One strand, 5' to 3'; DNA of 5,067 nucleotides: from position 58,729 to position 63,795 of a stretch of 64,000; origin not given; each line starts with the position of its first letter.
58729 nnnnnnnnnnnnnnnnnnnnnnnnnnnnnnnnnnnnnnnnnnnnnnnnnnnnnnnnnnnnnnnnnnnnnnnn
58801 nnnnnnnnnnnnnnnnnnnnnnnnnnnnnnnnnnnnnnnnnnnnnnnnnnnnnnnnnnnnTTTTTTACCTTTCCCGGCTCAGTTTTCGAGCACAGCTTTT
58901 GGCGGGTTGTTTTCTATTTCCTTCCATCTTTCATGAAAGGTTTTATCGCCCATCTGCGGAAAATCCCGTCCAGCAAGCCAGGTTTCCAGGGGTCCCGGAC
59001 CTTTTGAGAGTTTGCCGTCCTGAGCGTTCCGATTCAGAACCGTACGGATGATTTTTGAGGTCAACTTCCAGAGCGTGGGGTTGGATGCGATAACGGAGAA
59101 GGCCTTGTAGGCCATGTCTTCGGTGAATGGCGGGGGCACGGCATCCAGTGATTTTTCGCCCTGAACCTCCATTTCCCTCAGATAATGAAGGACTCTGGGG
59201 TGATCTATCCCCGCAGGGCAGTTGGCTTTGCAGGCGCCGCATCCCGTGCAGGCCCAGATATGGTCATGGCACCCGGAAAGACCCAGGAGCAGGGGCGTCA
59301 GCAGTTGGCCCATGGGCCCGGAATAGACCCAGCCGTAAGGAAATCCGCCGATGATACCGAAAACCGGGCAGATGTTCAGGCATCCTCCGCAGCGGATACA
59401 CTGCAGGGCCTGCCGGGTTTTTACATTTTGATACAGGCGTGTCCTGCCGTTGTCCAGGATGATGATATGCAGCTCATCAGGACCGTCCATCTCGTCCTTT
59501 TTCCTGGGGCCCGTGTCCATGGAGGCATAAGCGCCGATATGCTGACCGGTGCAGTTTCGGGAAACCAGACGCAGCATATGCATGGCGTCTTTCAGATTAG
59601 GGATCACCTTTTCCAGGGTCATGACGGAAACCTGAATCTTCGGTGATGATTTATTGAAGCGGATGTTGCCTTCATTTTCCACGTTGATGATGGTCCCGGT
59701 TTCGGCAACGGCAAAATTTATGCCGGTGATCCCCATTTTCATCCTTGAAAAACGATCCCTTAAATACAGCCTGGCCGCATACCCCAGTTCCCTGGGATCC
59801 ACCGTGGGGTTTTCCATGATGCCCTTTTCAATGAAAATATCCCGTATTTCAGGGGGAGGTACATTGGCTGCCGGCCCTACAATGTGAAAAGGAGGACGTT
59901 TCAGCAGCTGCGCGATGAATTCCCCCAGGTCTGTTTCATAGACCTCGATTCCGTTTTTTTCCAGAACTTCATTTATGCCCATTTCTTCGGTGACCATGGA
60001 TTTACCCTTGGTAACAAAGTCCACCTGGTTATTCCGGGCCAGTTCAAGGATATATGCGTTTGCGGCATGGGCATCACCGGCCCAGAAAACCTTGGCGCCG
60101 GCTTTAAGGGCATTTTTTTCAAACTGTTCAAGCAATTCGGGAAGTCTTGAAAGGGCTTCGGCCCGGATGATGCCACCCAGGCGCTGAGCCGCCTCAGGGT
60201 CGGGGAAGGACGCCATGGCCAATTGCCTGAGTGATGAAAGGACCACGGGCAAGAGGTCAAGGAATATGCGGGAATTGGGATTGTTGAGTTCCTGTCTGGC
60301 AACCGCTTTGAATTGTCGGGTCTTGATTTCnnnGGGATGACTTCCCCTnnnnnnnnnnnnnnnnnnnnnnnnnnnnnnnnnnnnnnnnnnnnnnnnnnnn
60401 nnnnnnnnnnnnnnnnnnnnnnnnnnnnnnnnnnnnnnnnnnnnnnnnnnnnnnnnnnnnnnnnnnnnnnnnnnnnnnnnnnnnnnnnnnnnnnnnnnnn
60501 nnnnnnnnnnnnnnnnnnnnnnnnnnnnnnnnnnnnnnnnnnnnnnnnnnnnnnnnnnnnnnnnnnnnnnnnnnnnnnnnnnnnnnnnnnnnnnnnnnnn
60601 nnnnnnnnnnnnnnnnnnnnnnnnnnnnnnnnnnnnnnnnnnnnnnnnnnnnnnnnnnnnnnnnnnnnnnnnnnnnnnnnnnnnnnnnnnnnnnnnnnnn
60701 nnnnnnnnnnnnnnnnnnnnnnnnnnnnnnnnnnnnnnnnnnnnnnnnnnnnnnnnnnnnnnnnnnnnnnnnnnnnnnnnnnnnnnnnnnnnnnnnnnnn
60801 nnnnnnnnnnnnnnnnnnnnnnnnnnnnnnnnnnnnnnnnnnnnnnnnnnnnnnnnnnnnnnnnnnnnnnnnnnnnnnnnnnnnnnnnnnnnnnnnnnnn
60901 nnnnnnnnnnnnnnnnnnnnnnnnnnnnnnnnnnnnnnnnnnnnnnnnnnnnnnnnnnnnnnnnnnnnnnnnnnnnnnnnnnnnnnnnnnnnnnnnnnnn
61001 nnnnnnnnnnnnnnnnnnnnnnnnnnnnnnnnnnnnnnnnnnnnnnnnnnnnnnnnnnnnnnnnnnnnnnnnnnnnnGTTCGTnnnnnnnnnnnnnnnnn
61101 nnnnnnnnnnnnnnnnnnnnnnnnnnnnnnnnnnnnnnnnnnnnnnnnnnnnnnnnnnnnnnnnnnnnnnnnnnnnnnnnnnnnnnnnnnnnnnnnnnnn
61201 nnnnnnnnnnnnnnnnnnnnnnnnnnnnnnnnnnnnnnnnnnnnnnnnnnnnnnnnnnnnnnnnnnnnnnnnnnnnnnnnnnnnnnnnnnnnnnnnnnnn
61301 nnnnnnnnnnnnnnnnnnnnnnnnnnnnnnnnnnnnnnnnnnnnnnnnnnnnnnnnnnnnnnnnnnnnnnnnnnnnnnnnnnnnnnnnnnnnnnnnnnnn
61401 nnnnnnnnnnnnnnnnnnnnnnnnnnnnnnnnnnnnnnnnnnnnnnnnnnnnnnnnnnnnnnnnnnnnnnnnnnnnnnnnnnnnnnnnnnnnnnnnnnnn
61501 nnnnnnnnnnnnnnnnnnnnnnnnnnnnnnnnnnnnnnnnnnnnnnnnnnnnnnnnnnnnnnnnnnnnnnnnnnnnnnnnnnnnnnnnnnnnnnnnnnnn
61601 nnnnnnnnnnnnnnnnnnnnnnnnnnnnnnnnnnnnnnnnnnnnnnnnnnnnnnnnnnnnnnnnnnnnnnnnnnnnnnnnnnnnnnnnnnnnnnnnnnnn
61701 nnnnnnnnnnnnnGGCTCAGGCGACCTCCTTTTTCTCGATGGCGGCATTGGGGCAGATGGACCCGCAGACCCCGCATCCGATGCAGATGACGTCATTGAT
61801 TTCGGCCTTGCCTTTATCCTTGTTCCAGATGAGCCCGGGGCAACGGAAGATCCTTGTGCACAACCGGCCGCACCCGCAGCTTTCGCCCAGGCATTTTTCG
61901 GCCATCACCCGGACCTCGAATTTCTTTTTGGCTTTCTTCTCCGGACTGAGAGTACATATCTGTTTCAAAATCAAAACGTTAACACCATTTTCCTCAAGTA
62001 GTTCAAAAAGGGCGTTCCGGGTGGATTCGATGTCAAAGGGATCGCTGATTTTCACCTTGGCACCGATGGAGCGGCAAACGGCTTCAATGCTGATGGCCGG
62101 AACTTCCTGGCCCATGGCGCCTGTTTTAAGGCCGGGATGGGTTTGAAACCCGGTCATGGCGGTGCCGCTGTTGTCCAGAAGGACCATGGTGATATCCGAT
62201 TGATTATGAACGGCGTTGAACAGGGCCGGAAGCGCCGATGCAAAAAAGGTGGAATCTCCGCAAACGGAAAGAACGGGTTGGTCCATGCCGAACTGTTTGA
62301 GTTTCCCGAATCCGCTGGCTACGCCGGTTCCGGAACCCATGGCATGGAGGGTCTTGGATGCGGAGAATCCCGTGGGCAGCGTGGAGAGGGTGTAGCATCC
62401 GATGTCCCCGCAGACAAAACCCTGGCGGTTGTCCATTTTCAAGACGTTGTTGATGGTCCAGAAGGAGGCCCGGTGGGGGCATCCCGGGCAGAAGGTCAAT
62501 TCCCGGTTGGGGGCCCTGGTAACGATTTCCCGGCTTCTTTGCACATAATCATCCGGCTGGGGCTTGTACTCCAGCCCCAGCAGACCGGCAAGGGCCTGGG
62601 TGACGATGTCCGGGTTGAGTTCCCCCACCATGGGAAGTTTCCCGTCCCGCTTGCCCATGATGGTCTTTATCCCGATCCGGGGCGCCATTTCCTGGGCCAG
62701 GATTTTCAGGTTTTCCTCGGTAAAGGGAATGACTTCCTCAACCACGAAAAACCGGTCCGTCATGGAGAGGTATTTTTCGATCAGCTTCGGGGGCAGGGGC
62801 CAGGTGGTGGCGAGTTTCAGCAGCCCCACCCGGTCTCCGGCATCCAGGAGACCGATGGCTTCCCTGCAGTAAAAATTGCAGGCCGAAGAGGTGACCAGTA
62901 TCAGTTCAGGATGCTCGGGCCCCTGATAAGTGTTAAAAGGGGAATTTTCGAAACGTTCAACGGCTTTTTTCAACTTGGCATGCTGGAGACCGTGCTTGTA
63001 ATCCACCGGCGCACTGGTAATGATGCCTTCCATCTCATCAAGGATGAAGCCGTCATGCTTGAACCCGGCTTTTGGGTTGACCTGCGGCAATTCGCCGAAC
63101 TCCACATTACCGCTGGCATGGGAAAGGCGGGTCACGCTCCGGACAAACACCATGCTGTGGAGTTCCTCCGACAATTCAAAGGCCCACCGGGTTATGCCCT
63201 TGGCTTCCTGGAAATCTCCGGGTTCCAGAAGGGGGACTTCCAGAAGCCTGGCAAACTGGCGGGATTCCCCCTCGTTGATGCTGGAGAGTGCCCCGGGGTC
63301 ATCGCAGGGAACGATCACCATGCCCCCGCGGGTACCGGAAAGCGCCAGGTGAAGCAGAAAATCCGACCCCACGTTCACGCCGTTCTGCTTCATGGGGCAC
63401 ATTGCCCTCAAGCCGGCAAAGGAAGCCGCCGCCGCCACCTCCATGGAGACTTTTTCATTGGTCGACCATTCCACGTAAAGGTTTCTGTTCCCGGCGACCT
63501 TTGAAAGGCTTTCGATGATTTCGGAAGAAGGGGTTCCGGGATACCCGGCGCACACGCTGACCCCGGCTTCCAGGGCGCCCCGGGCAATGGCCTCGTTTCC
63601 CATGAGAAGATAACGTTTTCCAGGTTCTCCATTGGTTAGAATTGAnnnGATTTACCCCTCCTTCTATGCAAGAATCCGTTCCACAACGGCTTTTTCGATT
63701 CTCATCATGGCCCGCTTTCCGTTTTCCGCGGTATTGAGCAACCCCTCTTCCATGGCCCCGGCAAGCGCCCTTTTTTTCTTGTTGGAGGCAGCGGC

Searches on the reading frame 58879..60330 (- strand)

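Call 60: search_protein_families(library=pfam, proteins=[window:58879-60330:-], max_evalue=0.0001)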
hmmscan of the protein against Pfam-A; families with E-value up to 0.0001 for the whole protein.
window:58879-60330:- (483 aa): 10 families
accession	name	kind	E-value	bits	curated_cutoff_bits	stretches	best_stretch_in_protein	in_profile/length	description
PF02589.21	LUD_dom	-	3.5e-37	128.4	22.6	1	67-292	1-189/189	LUD domain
PF13183.11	Fer4_8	-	2.3e-13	50.9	27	1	308-375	2-68/68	4Fe-4S dicluster domain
PF11870.13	LutB_C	-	3.7e-11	43.7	26.8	1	402-471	25-85/88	Lactate utilisation protein B, C-terminal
PF13187.11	Fer4_9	-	4.2e-09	36.7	27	0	359-374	35-50/52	4Fe-4S dicluster domain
PF13534.11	Fer4_17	-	3.2e-06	28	22.2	1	310-376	1-61/61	4Fe-4S dicluster domain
PF12838.12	Fer4_7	-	1.3e-05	26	27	1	310-375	1-52/52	4Fe-4S dicluster domain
PF13237.11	Fer4_10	-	1.5e-05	25.3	25.5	0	307-372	5-53/53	4Fe-4S dicluster domain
PF13484.11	Fer4_16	-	1.6e-05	26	30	0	361-374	2-15/66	4Fe-4S double cluster binding domain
PF12797.12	Fer4_2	-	4e-05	23.7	24.5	0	360-373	9-22/22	4Fe-4S binding domain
PF12837.12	Fer4_6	-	9.2e-05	22.7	25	0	310-327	8-24/24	4Fe-4S binding domain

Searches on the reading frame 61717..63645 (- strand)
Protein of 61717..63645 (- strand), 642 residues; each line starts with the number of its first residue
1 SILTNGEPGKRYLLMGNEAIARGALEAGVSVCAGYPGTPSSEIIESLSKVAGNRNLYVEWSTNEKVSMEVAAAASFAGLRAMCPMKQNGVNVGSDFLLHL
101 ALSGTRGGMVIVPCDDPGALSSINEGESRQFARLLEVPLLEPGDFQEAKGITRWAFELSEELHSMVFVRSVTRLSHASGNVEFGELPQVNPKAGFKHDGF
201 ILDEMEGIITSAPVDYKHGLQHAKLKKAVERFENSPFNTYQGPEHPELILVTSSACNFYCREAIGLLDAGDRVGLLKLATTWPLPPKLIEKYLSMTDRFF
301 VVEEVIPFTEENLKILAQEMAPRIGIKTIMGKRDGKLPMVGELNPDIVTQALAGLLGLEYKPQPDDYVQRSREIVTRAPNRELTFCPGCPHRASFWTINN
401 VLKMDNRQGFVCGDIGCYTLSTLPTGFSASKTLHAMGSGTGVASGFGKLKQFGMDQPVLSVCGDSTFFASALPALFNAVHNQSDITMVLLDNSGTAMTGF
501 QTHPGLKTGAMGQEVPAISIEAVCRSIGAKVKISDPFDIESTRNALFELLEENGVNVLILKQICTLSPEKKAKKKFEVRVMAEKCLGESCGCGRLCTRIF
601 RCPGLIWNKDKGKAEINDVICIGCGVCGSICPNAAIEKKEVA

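Call 60: search_protein_families(library=pfam, proteins=[window:61717-63645:-], max_evalue=0.0001)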
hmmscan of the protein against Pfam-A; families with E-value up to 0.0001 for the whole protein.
window:61717-63645:- (642 aa): 2 families
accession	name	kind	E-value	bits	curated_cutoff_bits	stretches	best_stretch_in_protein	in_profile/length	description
PF02775.26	TPP_enzyme_C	-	1.3e-19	70.9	21.9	1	414-557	1-148/151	Thiamine pyrophosphate enzyme, C-terminal TPP binding domain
PF01855.24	POR_N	-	7.3e-11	42.7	27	1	23-191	2-179/231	Pyruvate flavodoxin/ferredoxin oxidoreductase, thiamine diP-bdg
